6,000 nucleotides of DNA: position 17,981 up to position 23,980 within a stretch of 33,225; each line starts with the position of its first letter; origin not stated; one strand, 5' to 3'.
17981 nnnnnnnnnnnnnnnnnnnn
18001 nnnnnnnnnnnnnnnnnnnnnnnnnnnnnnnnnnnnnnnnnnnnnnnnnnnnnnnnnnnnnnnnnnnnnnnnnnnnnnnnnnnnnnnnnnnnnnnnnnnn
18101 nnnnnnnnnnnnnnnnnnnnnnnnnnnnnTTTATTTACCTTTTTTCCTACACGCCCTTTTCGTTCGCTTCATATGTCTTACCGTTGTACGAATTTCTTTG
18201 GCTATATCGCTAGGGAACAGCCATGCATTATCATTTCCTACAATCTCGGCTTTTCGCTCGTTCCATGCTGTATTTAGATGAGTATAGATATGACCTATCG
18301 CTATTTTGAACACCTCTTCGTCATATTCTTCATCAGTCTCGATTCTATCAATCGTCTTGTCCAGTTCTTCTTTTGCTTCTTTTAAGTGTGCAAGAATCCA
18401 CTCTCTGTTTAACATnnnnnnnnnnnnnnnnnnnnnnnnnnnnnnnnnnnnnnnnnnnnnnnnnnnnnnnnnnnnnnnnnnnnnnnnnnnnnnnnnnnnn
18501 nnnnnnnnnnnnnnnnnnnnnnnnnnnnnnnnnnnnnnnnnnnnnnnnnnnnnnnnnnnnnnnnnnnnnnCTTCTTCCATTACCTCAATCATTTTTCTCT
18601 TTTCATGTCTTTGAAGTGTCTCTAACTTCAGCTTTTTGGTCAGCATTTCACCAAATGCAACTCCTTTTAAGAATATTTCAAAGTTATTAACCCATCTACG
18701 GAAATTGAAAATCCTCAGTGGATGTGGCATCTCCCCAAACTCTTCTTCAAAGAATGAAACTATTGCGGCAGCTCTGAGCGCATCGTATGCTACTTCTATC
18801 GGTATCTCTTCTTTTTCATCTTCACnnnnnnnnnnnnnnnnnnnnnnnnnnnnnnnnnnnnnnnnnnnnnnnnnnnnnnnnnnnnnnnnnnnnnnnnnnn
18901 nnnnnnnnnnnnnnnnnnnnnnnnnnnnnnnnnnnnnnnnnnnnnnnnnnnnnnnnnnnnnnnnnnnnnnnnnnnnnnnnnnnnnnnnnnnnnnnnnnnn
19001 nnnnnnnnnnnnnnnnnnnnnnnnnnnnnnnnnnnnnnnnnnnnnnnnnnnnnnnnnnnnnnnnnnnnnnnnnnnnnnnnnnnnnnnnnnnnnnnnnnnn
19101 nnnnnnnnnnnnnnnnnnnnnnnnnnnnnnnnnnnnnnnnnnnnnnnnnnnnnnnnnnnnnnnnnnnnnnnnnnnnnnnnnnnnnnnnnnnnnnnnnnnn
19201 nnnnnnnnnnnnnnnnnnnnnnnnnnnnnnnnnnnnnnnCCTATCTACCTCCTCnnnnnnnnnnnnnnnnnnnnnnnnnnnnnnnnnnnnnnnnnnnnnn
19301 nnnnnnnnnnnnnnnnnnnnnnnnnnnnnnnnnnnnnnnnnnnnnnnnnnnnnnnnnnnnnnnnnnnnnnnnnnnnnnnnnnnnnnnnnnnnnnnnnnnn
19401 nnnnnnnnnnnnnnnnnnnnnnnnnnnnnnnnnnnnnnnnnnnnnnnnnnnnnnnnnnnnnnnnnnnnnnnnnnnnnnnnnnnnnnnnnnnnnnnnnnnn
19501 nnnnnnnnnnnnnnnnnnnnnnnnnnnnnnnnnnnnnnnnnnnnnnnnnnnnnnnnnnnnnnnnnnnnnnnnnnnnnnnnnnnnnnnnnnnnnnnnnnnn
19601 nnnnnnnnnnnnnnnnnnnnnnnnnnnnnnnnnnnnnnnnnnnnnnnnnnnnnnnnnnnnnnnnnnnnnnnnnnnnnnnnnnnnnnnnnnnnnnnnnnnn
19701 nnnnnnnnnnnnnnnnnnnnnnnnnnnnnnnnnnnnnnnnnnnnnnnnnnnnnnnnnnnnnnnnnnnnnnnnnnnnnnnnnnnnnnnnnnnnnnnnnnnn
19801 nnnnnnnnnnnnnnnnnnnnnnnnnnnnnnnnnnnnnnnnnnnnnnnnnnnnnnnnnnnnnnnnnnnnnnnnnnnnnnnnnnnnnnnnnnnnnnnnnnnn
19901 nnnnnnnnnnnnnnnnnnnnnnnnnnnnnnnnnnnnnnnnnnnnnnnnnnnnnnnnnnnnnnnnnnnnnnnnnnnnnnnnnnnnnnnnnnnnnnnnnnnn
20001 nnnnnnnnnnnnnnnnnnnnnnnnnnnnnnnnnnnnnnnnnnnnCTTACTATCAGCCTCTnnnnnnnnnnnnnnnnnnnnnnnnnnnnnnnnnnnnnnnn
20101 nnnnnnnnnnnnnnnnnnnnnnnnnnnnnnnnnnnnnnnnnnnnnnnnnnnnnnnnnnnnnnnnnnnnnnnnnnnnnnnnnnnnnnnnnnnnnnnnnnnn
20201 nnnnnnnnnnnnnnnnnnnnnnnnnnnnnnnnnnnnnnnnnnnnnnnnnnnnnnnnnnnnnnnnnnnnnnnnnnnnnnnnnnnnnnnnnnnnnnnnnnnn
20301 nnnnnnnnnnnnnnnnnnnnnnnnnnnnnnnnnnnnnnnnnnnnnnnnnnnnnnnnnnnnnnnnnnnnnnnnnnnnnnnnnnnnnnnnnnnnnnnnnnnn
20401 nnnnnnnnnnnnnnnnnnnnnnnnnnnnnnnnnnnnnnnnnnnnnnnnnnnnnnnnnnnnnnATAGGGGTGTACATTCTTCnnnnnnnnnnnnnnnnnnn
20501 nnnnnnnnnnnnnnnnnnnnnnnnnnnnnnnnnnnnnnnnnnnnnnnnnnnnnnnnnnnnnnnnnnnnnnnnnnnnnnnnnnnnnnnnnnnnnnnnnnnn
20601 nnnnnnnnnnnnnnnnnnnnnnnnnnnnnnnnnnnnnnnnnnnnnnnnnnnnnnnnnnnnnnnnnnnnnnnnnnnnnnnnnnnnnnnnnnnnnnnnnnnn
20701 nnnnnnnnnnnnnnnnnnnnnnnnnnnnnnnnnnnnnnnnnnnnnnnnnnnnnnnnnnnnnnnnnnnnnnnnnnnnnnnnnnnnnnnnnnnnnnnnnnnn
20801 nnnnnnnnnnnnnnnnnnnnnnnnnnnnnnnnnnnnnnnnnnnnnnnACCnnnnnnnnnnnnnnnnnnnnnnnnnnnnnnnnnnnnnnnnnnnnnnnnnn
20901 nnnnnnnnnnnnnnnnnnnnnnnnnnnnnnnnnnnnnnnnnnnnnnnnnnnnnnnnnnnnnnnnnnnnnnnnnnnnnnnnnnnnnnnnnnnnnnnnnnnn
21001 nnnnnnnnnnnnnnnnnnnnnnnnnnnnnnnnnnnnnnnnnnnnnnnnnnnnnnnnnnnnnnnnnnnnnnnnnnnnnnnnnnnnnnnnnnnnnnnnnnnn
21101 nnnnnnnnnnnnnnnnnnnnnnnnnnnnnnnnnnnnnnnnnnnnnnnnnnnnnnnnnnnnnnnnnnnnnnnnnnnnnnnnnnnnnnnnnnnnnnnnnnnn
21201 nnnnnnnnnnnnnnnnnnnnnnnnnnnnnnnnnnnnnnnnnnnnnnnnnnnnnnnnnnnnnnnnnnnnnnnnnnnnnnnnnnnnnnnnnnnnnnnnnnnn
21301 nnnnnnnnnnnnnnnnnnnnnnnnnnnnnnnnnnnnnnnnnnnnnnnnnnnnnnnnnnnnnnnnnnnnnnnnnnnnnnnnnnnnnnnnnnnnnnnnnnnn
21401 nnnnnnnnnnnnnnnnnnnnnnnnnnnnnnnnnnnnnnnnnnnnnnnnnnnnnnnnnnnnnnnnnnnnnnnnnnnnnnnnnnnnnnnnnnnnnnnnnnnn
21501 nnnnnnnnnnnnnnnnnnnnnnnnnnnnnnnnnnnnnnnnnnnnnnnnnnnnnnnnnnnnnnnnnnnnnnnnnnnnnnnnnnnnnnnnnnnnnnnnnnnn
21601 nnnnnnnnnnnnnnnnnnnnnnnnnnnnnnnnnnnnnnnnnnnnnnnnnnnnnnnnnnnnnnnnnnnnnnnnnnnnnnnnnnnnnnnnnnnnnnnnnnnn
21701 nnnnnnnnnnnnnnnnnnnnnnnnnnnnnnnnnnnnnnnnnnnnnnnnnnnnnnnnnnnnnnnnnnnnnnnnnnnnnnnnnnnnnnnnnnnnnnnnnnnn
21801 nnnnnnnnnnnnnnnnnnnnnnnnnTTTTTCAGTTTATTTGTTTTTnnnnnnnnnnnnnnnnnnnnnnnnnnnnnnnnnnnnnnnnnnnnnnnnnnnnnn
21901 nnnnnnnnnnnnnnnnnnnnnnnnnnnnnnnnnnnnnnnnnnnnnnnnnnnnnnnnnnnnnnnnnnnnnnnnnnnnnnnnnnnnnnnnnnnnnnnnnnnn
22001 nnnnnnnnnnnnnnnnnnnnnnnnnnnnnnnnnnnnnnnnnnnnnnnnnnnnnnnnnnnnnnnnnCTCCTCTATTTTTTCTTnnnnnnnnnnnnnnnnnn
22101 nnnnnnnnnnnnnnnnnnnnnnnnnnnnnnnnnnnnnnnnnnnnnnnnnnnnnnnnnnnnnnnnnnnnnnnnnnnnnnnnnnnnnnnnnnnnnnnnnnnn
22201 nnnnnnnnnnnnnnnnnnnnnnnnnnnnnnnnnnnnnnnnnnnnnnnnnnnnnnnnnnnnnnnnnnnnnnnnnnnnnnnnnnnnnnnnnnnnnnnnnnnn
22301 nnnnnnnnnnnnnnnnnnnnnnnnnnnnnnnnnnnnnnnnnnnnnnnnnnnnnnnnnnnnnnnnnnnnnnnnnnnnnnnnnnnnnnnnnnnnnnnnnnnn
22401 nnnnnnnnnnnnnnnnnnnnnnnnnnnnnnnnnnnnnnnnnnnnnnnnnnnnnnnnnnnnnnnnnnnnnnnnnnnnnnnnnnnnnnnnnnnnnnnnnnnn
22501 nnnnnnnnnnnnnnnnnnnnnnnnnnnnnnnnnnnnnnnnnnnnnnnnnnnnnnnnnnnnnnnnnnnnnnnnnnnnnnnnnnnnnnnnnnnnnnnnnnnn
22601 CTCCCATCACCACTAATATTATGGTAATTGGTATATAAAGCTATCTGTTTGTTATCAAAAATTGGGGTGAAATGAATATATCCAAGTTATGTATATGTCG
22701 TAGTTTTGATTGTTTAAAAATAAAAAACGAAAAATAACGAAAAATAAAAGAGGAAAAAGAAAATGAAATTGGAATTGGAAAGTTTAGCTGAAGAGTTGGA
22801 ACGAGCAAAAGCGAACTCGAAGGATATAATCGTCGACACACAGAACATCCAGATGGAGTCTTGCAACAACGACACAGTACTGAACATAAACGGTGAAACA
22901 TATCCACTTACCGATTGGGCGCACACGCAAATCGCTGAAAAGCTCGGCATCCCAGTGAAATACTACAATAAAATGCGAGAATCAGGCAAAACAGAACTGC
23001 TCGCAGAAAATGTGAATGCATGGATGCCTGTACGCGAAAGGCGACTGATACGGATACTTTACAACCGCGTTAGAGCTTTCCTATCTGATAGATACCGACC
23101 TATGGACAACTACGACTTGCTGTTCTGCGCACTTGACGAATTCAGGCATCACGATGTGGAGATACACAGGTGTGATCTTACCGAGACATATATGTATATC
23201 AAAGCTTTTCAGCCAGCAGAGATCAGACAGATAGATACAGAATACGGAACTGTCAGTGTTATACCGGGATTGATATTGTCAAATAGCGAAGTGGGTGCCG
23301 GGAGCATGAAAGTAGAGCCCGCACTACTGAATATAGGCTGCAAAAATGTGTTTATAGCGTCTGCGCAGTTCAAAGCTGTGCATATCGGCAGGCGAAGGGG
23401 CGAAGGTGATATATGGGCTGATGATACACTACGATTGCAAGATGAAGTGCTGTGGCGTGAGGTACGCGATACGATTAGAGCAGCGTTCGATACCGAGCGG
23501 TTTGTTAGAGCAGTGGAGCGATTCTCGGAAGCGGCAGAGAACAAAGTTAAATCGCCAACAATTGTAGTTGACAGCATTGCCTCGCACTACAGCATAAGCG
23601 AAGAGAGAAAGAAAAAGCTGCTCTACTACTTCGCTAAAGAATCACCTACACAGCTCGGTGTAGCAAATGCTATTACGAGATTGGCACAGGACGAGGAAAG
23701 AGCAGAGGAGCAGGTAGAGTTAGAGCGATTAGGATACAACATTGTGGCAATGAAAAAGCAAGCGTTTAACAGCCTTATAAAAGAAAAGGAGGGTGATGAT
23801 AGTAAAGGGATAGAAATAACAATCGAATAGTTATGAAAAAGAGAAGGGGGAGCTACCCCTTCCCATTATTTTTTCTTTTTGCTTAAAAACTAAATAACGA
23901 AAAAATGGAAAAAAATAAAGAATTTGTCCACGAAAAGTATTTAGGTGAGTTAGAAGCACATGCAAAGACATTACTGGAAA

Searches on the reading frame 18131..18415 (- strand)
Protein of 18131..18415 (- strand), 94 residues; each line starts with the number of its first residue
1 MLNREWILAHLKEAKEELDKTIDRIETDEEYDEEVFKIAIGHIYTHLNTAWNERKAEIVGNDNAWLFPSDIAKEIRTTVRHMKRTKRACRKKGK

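Call 38: search_protein_families(library=pfam, proteins=[window:18131-18415:-], max_evalue=0.01)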
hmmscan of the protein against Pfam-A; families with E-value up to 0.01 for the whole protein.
window:18131-18415:- (94 aa): 1 family
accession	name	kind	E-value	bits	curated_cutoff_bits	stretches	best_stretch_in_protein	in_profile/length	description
PF01920.25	Prefoldin_2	-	0.0098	16.3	27.6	0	7-45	63-101/106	Prefoldin subunit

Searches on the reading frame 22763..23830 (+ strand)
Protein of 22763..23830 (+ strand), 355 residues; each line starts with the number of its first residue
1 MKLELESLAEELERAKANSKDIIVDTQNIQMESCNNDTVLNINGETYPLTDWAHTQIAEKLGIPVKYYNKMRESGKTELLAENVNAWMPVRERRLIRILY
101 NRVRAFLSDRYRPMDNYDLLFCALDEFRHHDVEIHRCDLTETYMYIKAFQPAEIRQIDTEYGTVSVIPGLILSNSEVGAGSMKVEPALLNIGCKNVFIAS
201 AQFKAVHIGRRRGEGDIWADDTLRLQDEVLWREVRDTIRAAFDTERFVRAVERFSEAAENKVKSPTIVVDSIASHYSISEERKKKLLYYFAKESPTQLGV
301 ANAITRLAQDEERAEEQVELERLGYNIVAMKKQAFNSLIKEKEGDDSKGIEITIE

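Call 5: search_protein_families(library=pfam, proteins=[window:22763-23830:+], max_evalue=0.1)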
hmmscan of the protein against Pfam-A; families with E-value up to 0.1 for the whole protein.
window:22763-23830:+ (355 aa): 0 families

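Call 6: search_protein_families(library=phrogs, proteins=[window:22763-23830:+], max_evalue=0.1)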
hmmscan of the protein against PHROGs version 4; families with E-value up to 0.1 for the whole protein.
window:22763-23830:+ (355 aa): 1 family
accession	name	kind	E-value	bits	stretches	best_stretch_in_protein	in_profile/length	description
phrog_1362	-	unknown function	1.7e-45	156.8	1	5-329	12-384/391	-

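Call 26: search_dna_similar(query=window:22763-23830:+, collection=phages, mode=protein, max_evalue=0.001, max_rows=15)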
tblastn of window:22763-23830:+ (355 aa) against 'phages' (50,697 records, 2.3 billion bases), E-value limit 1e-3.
Records with a match: 243; places in all: 243; records where one place covers at least 80% of the query: 208.
Best place of each record, by identity: <60% 243.
By first word of the organism name: Mycobacterium 217; Gordonia 8; Arthrobacter 6; Bacteriophage 4; Bacillus 2; Croceibacter 2; Faecalibacterium 1; Mycolicibacterium 1; Pelagibacter 1; Pseudanabaena 1.
By host as written in the record: Mycobacterium smegmatis mc2 155 161; Mycobacterium smegmatis mc#155 30; - 8; Mycobacterium sp. 7; Arthrobacter sp. ATCC 21022 5; Gordonia terrae 3612 5; Mycobacterium smegmatis mc2155 4; Mycobacterium smegmatius mc2 155 3; and 15 more.
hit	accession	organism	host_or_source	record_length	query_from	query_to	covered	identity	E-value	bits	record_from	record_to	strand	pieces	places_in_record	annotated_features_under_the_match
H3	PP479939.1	Faecalibacterium phage Roos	Faecalibacterium sp. FM8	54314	20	331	88%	33.1%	3e-37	148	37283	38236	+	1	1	hypothetical protein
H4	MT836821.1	Bacteriophage sp.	human fecal samples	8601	21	338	90%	32.2%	9e-36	143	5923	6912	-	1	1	record has no annotation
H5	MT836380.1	Bacteriophage sp.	human fecal samples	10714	14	338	92%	30.5%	6e-35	141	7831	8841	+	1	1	record has no annotation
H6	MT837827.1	Bacteriophage sp.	human fecal samples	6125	15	353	95%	29.2%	8e-26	114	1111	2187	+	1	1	record has no annotation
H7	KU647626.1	Arthrobacter phage KellEzio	Arthrobacter sp. ATCC 21022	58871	37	305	76%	32.0%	2e-25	113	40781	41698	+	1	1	64: hypothetical protein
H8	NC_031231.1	Arthrobacter phage KellEzio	Arthrobacter sp. ATCC 21022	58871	37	305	76%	32.0%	2e-25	113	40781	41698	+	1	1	64: hypothetical protein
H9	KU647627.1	Arthrobacter phage Kitkat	Arthrobacter sp. ATCC 21022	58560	37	305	76%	32.0%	2e-25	113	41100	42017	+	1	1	66: hypothetical protein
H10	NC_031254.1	Arthrobacter phage Kitkat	Arthrobacter sp. ATCC 21022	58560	37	305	76%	32.0%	2e-25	113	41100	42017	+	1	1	66: hypothetical protein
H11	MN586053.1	Arthrobacter phage BeatusComedenti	Arthrobacter sp. ATCC 21022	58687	37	305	76%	32.0%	2e-25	113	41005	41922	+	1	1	65: hypothetical protein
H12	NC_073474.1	Gordonia phage VanLee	Gordonia rubripertincta NRRL B-16540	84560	47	307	74%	31.6%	1e-23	108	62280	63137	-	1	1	121: hypothetical protein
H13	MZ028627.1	Gordonia phage VanLee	Gordonia rubripertincta NRRL B-16540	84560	47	307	74%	31.6%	1e-23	108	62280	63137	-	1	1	121: hypothetical protein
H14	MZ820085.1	Mycobacterium phage ScoobyDoobyDoo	Mycobacterium smegmatis mc2 155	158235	21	307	81%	28.4%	3e-16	86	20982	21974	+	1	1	59: hypothetical protein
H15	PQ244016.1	Mycobacterium phage Blubba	Mycobacterium smegmatis mc2 155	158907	16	305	82%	27.8%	6e-16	85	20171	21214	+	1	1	60: hypothetical protein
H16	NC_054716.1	Mycobacterium phage Cane17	Mycobacterium smegmatis mc2 155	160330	16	305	82%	27.8%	6e-16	85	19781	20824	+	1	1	59: hypothetical protein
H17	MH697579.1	Mycobacterium phage Cane17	Mycobacterium smegmatis mc2 155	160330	16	305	82%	27.8%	6e-16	85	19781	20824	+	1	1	59: hypothetical protein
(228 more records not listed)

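Call 91: search_protein_families(library=padloc, proteins=[window:22763-23830:+], max_evalue=0.01)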
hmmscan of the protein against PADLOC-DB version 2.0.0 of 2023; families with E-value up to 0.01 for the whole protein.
window:22763-23830:+ (355 aa): 0 families
